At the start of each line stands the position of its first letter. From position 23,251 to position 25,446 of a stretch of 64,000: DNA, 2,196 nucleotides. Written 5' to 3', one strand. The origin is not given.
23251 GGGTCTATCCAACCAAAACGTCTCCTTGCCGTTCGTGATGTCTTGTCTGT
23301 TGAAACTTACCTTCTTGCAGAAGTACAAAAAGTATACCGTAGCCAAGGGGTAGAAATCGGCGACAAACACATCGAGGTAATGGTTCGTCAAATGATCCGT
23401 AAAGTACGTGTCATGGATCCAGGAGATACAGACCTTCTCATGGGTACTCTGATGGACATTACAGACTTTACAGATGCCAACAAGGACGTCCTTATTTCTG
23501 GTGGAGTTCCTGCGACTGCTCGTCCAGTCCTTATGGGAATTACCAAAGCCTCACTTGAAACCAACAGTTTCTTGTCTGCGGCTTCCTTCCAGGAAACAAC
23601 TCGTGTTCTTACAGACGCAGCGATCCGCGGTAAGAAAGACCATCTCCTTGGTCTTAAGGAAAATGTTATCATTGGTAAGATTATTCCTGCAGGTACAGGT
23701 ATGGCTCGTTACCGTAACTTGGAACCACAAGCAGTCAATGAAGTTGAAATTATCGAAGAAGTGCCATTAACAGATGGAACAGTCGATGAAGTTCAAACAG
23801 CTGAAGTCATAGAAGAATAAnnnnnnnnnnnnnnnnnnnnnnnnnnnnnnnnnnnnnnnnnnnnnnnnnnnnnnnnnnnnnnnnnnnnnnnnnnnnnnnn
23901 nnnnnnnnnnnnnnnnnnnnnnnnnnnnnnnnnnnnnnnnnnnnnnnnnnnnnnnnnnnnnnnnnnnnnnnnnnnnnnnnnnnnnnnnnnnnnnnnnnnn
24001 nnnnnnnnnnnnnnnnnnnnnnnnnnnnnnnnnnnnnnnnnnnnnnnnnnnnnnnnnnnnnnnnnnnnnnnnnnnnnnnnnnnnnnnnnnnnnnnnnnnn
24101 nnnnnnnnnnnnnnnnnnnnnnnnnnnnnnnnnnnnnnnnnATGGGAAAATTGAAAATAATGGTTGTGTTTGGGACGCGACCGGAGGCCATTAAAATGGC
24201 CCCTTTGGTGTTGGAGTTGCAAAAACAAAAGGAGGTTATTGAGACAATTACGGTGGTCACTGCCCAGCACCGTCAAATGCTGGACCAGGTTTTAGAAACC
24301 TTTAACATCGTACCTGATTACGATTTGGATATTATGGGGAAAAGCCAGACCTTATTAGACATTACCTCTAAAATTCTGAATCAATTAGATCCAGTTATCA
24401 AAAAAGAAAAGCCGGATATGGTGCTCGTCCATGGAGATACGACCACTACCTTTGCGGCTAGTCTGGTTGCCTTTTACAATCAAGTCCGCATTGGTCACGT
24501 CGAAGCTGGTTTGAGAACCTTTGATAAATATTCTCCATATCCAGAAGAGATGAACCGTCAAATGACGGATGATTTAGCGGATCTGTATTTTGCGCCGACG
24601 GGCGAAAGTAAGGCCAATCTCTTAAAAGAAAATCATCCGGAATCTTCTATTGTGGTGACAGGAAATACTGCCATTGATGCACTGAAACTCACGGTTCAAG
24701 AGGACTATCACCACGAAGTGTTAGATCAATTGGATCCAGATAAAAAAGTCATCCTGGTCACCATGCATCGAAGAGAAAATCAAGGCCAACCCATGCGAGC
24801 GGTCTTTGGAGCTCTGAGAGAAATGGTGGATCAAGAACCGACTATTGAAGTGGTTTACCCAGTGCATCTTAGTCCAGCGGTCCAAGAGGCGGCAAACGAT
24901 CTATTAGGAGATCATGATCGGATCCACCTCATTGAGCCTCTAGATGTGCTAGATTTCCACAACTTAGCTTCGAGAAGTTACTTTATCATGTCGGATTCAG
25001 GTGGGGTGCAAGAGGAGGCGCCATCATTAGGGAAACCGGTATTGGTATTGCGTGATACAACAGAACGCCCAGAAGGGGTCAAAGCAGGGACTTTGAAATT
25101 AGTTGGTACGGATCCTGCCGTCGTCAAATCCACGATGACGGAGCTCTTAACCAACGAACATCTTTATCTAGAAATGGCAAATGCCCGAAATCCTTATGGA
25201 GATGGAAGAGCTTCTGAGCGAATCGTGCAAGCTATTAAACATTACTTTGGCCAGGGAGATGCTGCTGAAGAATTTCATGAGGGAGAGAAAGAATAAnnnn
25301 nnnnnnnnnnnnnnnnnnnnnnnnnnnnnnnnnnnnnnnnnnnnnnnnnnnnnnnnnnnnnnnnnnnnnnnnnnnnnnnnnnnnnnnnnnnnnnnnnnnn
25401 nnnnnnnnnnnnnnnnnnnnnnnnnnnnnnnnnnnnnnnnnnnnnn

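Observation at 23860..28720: Compact synthase-dependent exopolysaccharide-like operon (epimerase, membrane partner, micro-ORF, PgaC-like GT2, GH8) inserted between rpoC and the comG region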

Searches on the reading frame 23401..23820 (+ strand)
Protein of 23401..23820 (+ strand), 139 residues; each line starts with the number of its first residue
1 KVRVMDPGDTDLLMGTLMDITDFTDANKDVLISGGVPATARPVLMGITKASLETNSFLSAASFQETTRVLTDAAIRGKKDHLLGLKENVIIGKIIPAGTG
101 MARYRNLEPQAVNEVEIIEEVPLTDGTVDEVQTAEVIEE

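Call 31: find_related_loci(query=window:23401-23820:+, collection=genome_contigs, flank=10000)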
Query window:23401-23820:+ (139 aa) in genome_contigs; peptide patterns used: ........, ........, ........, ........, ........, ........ (x = any residue, [..] = any of these).
600 stretches matched a pattern (row limit reached: there are more); 598 encode a relative of the query (tblastn E <= 1e-3); the best 80 are kept; 80 distinct loci.
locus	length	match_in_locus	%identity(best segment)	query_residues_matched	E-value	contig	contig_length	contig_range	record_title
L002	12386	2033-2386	95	1-118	7e-73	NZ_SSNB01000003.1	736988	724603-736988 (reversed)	Streptococcus oralis strain ATCC 9811 Contig3, whole genome shotgun sequence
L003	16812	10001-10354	94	1-118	2e-72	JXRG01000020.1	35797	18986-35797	Streptococcus sp. DBCMS contig_20, whole genome shotgun sequence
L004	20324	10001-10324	80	1-108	5e-54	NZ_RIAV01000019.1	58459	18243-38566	Ectobacillus antri strain SYSU K30001 Scaffold19, whole genome shotgun sequence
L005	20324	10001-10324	78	1-108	2e-52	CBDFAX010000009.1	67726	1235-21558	MAG TPA_asm: uncultured Abiotrophia sp. isolate SRR27033641_binner123_Refined_12 genome assembly, contig: ERZ25102163.50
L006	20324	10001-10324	76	1-108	1e-51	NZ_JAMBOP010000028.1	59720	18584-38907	Bacillus cytotoxicus strain FAIRING 10M-2.2 NODE_28, whole genome shotgun sequence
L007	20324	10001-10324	71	1-108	4e-49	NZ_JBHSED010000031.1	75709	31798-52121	Cohnella boryungensis strain CCUG 59598 velvet_auto_127_31, whole genome shotgun sequence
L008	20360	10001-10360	67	1-120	7e-49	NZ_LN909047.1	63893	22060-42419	Paenibacillus rubinfantis strain MT18, whole genome shotgun sequence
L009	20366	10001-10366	66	1-116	2e-48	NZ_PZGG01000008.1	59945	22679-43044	Staphylococcus simulans strain SNUC 1463 contig008, whole genome shotgun sequence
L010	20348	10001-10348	69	1-116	3e-48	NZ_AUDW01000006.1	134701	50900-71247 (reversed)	Gemella cuniculi DSM 15828 H612DRAFT_scaffold00003.3_C, whole genome shotgun sequence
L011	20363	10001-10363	66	1-121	5e-48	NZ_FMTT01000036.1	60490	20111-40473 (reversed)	Paenibacillus tianmuensis strain CGMCC 1.8946, whole genome shotgun sequence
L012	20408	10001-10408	61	1-130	7e-48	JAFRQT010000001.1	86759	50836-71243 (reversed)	MAG: Bacilli bacterium isolate RGIG2715 Goat_Omasum-4__c12914, whole genome shotgun sequence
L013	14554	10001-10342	67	1-114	2e-46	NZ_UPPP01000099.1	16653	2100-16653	Lucifera butyrica isolate LUCI, whole genome shotgun sequence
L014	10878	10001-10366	66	1-119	2e-46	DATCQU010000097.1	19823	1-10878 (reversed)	MAG TPA_asm: Desulfosporosinus sp. isolate SMAG_U7261 k141_132130, whole genome shotgun sequence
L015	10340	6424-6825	62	1-132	4e-46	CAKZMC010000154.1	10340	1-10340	MAG TPA_asm: uncultured actinobacterium isolate SRR5214706_bin.23_CONCOCT_v1.1_MAG genome assembly, contig: ERZ1744544.2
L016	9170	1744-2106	62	1-123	4e-46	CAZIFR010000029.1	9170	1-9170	MAG TPA_asm: uncultured Muribaculaceae bacterium isolate SRP294416_co3_757 genome assembly, contig: NODE_16160_length_91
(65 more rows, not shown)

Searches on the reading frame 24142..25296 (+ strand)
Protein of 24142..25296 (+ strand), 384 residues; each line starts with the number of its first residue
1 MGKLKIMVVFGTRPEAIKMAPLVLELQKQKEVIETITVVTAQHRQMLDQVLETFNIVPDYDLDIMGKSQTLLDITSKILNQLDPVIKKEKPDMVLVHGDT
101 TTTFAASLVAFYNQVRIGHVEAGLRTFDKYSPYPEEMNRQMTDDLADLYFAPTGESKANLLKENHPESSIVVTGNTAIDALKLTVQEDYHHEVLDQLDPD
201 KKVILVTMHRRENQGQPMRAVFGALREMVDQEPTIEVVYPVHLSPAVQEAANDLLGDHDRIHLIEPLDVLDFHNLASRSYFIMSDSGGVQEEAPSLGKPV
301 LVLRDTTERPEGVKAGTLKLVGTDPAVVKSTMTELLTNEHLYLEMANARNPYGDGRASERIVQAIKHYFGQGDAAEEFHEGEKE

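Call 3: search_protein_families(library=pfam, proteins=[window:24142-25296:+], max_evalue=0.1)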
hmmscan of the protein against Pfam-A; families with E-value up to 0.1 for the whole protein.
window:24142-25296:+ (384 aa): 1 family
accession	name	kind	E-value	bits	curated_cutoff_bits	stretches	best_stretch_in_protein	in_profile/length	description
PF02350.25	Epimerase_2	-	4.5e-124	414.2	30.6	1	29-366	5-347/347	UDP-N-acetylglucosamine 2-epimerase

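Call 4: search_protein_families(library=ncbifam, proteins=[window:24142-25296:+], max_evalue=0.1)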
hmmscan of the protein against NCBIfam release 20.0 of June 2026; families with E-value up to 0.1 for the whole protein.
window:24142-25296:+ (384 aa): 5 families
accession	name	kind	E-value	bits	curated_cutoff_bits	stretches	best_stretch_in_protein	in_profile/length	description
TIGR00236.1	wecB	equivalog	5.4e-157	522.6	210.15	1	4-368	1-365/366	non-hydrolyzing UDP-N-acetylglucosamine 2-epimerase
TIGR03568.1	NeuC_NnaA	equivalog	8.4e-29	100.6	235.9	1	5-365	2-365/365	UDP-N-acetylglucosamine 2-epimerase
NF010135.0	PRK13609.1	equivalog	5e-05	22.4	500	1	82-365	96-365/388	diglucosyl diacylglycerol synthase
NF010134.0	PRK13608.1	equivalog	0.006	15.7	557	1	79-207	93-208/391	diglucosyl diacylglycerol synthase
NF046086.1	BFO_1060_trans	domain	0.0079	15.3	200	1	80-206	37-167/365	BFO_1060 family glycosyltransferase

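Call 38: list_cluster_members(proteins=[window:24142-25296:+, window:25297-26085:+, window:26095-26235:+, window:26228-27538:+, window:27547-28650:+, window:28859-29260:+, window:20167-23820:+])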
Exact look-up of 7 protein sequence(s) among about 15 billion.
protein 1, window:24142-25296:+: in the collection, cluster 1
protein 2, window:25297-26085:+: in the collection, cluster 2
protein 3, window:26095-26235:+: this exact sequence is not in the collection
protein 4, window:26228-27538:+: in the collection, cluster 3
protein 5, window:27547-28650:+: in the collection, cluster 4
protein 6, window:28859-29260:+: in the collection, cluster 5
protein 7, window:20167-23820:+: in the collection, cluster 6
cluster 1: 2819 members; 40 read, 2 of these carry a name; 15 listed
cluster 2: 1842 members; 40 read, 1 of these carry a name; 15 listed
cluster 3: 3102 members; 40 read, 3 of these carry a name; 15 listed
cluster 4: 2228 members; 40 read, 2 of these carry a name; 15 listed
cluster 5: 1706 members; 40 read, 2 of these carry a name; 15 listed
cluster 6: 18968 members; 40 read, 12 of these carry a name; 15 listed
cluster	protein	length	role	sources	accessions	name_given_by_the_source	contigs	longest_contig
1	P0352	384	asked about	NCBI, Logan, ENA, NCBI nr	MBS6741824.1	MAG: UDP-N-acetylglucosamine 2-epimerase (non-hydrolyzing) [Streptococcus parasanguinis] | UDP-N-acetylglucosamine 2-epimerase (non-hydrolyzing) [Streptococcus parasanguinis]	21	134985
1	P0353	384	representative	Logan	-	-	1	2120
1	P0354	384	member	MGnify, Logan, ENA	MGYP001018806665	FL=1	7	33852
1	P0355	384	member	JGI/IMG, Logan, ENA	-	-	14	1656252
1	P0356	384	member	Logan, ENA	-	-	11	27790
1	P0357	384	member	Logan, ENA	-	-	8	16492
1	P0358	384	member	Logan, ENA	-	-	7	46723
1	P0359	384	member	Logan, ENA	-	-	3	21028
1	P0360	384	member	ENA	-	-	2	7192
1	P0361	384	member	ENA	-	-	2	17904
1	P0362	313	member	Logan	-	-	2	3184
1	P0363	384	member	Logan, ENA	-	-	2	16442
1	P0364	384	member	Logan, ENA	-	-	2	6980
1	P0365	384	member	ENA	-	-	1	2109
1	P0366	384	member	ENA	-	-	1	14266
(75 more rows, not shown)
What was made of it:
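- The operon sits among housekeeping genes and is probably near-core in S. parasanguinis (call 38).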
